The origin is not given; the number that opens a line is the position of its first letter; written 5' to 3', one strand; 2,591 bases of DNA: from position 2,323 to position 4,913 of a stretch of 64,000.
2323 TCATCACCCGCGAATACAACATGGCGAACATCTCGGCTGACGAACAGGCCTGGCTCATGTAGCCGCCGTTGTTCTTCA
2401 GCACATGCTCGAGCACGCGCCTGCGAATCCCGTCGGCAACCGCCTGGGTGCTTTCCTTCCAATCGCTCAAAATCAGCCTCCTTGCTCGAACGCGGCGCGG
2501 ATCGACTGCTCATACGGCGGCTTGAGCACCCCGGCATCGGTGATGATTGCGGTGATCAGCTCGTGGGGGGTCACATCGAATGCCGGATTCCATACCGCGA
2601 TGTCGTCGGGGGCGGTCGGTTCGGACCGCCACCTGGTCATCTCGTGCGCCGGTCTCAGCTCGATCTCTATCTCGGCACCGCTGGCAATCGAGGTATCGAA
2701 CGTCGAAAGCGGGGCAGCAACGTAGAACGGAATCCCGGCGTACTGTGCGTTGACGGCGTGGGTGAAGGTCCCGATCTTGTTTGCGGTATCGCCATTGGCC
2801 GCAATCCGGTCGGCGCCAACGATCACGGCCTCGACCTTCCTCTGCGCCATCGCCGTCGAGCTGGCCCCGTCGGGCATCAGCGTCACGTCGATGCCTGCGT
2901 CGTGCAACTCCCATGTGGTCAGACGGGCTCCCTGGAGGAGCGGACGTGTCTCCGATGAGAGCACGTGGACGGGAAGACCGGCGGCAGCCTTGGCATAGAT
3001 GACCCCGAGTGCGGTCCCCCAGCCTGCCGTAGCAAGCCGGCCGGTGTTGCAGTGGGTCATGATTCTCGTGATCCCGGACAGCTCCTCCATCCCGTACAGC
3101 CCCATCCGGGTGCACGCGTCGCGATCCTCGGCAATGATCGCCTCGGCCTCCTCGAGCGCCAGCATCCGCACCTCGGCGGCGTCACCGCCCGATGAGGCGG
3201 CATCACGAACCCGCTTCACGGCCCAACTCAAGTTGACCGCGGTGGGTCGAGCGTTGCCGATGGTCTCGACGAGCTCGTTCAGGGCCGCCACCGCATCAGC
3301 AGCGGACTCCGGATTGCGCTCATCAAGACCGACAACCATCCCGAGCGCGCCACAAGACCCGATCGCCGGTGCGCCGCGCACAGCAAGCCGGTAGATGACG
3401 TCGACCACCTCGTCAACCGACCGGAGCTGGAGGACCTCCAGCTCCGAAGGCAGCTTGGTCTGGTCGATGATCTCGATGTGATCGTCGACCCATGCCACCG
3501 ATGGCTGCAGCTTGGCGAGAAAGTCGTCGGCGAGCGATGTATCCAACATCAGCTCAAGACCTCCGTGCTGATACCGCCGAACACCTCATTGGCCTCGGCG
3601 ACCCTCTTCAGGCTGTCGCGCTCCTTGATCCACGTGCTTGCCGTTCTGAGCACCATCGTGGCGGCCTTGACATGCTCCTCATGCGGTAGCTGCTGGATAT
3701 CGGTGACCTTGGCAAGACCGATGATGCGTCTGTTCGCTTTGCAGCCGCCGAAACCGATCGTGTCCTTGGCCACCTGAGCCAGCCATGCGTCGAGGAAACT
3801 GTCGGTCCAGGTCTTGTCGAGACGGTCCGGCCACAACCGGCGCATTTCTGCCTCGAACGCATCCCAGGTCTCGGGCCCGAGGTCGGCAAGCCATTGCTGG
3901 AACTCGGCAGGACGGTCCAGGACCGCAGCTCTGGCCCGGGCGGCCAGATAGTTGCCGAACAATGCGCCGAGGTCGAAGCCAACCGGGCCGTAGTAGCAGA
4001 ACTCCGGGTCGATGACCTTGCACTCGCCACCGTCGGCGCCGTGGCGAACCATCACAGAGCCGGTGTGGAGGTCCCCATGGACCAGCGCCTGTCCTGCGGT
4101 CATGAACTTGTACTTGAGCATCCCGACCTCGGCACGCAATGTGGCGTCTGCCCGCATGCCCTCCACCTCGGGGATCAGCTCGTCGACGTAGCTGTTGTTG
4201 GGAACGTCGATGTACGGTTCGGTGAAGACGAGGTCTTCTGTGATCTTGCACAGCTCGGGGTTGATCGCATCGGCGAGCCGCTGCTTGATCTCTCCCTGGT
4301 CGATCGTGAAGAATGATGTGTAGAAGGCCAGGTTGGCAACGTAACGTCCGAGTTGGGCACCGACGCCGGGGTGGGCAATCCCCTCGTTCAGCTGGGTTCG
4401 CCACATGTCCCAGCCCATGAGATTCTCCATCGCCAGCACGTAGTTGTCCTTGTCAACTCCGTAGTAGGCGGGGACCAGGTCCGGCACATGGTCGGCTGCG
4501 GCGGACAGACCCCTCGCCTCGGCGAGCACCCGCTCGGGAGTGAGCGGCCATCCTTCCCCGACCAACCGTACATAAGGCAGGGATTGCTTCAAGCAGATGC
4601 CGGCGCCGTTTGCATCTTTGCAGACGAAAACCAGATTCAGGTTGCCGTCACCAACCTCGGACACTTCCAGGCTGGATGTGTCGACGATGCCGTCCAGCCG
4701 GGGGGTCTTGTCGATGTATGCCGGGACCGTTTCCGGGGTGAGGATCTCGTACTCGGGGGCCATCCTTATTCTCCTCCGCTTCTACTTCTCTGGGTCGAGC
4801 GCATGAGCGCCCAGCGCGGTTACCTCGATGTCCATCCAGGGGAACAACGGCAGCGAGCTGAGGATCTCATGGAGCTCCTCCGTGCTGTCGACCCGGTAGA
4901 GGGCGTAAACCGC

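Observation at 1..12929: Twelve-gene coupled operon joining a ribose-type ABC importer to MtnK, two MtnA-type isomerases, a RuBisCO-like protein, split transketolase, an LsrF-like thiolase, a muconolactone-isomerase-fold protein and an aldolase-SDR fusion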

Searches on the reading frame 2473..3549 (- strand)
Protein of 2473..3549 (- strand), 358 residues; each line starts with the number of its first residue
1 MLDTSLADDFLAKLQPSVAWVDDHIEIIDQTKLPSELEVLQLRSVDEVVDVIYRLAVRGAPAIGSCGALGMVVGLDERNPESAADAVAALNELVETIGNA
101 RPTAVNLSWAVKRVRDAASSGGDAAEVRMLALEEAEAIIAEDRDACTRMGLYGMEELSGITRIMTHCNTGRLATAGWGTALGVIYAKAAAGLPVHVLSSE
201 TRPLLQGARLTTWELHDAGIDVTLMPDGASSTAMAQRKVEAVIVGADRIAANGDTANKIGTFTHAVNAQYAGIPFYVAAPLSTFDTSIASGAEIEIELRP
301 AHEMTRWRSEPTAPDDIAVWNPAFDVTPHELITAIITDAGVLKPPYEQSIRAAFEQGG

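Call 7: search_protein_families(library=pfam, proteins=[window:2473-3549:-], max_evalue=0.001)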
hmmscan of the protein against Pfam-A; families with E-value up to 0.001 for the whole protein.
window:2473-3549:- (358 aa): 1 family
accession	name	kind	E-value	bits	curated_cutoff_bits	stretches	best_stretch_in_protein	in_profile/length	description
PF01008.23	IF-2B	-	1.8e-77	260.8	22.4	1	57-344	2-280/280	Initiation factor 2 subunit family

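Call 8: search_protein_families(library=ncbifam, proteins=[window:2473-3549:-], max_evalue=0.001)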
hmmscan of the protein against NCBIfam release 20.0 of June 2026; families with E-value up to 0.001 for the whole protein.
window:2473-3549:- (358 aa): 8 families
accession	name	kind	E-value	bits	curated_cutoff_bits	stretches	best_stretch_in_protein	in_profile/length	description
NF004326.0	PRK05720.1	subfamily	1.1e-125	419.1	271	1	17-356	12-354/358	s-methyl-5-thioribose-1-phosphate isomerase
TIGR00512.1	salvage_mtnA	equivalog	6.1e-124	413.3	279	1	17-343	2-334/335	S-methyl-5-thioribose-1-phosphate isomerase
NF004700.0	PRK06036.1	equivalog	3.1e-108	361.8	528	1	18-348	4-334/339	S-methyl-5-thioribose-1-phosphate isomerase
TIGR00524.1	eIF-2B_rel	subfamily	1.7e-102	342.6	185.85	1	43-344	2-303/303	S-methyl-5-thioribose-1-phosphate isomerase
NF004436.0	PRK05772.1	equivalog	6.8e-93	311.8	521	1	9-353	11-360/363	S-methyl-5-thioribose-1-phosphate isomerase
TIGR00511.1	ribulose_e2b2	equivalog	4.9e-53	180.3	314.1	1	45-345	2-289/301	ribose 1,5-bisphosphate isomerase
NF006210.0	PRK08335.1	equivalog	1.2e-16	60.8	339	1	179-347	121-274/275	translation initiation factor IF-2B subunit alpha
NF004994.0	PRK06372.1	equivalog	8.8e-16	58.1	249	1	164-344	82-248/253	translation initiation factor IF-2B subunit delta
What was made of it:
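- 2473..3549 (-): MtnA, methylthioribose-1-phosphate isomerase. TIGR00512, 413 bits (cutoff 279) (call 8).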

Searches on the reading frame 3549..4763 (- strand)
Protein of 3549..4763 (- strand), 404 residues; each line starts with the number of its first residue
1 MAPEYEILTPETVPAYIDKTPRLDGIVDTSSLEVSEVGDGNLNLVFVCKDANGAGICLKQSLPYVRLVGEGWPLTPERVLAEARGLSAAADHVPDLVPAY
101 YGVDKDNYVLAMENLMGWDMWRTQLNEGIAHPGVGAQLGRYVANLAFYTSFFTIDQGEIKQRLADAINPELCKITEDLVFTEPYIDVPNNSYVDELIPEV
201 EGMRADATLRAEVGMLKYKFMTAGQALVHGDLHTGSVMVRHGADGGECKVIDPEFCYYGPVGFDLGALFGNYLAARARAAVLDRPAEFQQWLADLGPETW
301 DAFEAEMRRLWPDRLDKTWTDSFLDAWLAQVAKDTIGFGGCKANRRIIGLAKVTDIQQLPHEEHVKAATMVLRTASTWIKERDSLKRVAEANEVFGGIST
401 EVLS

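Call 7: search_protein_families(library=pfam, proteins=[window:3549-4763:-], max_evalue=0.001)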
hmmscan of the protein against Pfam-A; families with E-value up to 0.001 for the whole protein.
window:3549-4763:- (404 aa): 1 family
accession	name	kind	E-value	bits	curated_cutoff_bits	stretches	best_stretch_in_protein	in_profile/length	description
PF01636.29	APH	-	1.8e-10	41.5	23.2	1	35-283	3-223/239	Phosphotransferase enzyme family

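Call 8: search_protein_families(library=ncbifam, proteins=[window:3549-4763:-], max_evalue=0.001)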
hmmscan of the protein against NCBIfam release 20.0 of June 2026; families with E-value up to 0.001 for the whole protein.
window:3549-4763:- (404 aa): 2 families
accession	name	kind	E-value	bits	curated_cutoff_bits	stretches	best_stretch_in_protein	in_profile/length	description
TIGR01767.2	MTRK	equivalog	8.4e-120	400.5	275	1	5-394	1-399/401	S-methyl-5-thioribose kinase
NF038156.1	lant_syn_V_LxmK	equivalog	5.7e-05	22.3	315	1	95-285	73-247/347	class V lanthionine synthetase subunit LxmK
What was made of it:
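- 3549..4763 (-): MtnK, methylthioribose kinase. TIGR01767, 400 bits (cutoff 275) (call 8).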
